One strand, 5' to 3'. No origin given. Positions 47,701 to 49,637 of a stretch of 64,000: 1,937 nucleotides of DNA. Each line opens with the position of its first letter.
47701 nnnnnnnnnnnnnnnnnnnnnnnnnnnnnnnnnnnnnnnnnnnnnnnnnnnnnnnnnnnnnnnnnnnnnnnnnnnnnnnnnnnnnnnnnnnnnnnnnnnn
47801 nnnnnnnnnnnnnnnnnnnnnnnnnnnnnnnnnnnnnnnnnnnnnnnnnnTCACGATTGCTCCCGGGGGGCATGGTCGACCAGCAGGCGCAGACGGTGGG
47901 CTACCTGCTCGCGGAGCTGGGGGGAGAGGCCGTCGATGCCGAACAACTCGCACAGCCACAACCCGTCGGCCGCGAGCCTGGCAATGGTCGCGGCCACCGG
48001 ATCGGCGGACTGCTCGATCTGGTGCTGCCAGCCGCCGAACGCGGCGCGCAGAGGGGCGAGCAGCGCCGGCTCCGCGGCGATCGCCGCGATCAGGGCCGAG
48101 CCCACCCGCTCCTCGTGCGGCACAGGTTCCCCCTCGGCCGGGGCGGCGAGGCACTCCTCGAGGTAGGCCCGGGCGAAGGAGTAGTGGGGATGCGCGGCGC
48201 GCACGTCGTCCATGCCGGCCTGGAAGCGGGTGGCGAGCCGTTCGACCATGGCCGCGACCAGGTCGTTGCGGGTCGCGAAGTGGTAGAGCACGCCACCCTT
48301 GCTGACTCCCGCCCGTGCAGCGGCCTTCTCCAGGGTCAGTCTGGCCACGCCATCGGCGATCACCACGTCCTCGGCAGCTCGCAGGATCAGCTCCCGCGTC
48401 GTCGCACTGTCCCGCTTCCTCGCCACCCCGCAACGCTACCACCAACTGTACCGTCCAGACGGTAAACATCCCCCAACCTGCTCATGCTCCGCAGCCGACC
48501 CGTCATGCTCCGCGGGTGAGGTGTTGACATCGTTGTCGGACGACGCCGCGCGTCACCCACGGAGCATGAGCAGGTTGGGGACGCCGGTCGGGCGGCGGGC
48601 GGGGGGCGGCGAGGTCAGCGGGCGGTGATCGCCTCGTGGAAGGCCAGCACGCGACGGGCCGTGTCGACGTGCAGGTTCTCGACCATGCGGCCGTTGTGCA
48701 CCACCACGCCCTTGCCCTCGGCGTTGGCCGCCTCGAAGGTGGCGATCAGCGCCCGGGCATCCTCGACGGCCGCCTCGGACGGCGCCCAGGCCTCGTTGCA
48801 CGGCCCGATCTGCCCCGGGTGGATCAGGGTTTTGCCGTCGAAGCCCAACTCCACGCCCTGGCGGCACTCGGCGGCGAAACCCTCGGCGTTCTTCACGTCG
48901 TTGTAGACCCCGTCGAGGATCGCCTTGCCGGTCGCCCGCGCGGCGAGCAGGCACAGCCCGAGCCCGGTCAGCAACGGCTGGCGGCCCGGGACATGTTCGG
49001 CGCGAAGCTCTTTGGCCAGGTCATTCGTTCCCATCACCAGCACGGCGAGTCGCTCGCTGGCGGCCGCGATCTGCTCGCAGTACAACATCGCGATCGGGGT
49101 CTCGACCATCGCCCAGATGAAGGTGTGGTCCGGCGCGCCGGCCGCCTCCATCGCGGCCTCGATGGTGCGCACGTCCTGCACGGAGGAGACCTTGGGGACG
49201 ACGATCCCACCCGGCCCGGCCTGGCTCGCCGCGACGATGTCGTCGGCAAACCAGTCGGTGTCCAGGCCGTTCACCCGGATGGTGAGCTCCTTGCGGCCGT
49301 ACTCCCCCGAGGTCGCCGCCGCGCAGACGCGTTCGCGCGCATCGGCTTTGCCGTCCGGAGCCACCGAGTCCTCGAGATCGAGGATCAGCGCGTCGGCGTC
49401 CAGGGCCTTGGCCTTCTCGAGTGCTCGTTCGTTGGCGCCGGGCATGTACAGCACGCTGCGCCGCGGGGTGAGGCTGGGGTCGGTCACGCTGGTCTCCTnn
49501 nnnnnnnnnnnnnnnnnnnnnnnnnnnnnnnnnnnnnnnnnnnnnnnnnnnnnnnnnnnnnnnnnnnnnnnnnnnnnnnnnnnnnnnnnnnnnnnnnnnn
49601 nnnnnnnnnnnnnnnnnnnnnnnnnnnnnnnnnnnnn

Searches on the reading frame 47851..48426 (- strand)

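Call 20: search_protein_families(library=pfam, proteins=[window:47851-48426:-])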
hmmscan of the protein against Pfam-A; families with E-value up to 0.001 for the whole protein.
window:47851-48426:- (191 aa): 2 families
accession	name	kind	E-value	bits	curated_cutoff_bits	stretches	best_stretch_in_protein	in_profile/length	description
PF17937.6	TetR_C_28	-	2.9e-26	92.1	26.4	1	83-182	2-94/96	Tetracyclin repressor-like, C-terminal domain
PF00440.29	TetR_N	-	1.4e-09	38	24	1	14-60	1-47/47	Bacterial regulatory proteins, tetR family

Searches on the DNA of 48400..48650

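Call 45: search_rna_families(source=window, start=48400, end=48650, threshold=evalue, max_evalue=10)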
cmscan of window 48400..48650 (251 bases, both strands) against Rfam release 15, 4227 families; matches with E-value up to 10: 5.
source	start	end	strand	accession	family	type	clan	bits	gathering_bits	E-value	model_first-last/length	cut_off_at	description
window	48467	48583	-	RF03734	mir-4773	Gene; miRNA;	-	33.8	100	0.00012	1-78/78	no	mir-4773 microRNA precursor family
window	48450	48596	-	RF00926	MIR1151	Gene; miRNA;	-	26.1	90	0.044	1-110/110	no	MIR1151 microRNA precursor family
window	48483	48592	-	RF00676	mir-127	Gene; miRNA;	-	22.7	60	0.004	1-97/97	no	mir-127 microRNA precursor family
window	48492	48586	+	RF00874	mir-BART12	Gene; miRNA;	-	14.5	70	4.3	1-84/84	no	mir-BART12 microRNA precursor family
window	48506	48566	+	RF03734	mir-4773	Gene; miRNA;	-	14.4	100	6.4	1-78/78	no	mir-4773 microRNA precursor family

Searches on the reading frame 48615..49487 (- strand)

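Call 20: search_protein_families(library=pfam, proteins=[window:48615-49487:-])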
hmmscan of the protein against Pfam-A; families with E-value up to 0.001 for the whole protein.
window:48615-49487:- (290 aa): 3 families
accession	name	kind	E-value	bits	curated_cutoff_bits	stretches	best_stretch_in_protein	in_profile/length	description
PF03328.21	HpcH_HpaI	-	6.1e-47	160.2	25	1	10-224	1-221/221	HpcH/HpaI aldolase/citrate lyase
PF15617.12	C-C_Bond_Lyase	-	1.3e-10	41.4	28.4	1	187-280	213-311/320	C-C_Bond_Lyase of the TIM-Barrel fold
PF02896.24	PEP-utilizers_C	-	3.5e-05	23.6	22.8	1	84-158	128-208/293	PEP-utilising enzyme, PEP-binding domain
